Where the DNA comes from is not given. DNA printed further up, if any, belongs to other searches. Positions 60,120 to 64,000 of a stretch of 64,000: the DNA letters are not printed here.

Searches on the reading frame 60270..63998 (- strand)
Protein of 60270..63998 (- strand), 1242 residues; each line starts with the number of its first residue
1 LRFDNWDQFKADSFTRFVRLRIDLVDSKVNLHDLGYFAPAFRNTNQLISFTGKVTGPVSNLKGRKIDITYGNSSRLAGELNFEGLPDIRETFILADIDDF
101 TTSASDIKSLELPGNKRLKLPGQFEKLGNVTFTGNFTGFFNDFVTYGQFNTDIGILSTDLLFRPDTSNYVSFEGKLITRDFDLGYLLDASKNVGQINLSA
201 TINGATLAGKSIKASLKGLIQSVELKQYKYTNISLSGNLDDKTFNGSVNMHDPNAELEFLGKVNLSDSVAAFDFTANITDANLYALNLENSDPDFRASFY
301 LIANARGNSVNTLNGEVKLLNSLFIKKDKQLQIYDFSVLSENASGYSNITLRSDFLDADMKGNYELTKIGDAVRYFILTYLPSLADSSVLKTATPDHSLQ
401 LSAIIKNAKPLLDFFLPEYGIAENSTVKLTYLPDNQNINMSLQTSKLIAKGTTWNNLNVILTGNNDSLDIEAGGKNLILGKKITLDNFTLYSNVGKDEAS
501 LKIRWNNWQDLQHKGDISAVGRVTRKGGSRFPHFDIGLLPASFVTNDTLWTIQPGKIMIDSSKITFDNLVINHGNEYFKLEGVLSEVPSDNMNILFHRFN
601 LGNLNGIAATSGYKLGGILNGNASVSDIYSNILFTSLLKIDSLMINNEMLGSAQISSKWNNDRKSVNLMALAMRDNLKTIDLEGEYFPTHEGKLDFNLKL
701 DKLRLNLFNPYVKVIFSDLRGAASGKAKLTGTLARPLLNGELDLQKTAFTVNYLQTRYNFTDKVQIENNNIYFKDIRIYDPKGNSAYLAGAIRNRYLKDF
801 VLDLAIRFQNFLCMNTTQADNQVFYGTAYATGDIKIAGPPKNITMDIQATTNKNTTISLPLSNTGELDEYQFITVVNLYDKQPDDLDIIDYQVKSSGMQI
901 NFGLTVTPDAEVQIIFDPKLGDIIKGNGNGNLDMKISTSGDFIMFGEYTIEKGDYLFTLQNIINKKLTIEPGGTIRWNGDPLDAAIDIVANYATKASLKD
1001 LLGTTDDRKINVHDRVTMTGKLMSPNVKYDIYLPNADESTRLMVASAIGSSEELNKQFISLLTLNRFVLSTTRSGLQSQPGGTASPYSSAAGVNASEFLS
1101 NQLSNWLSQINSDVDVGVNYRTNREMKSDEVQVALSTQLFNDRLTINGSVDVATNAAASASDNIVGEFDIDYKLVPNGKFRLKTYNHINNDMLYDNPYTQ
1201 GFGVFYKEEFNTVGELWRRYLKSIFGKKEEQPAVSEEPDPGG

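Call 80: search_protein_families(library=pfam, proteins=[window:60270-63998:-], max_evalue=0.00001)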
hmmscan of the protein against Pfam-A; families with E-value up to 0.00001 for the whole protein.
window:60270-63998:- (1242 aa): 1 family
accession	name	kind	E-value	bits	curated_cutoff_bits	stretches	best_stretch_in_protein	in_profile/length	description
PF04357.19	TamB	-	1.9e-55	189.1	22.4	1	779-1210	6-381/381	TamB, inner membrane protein subunit of TAM complex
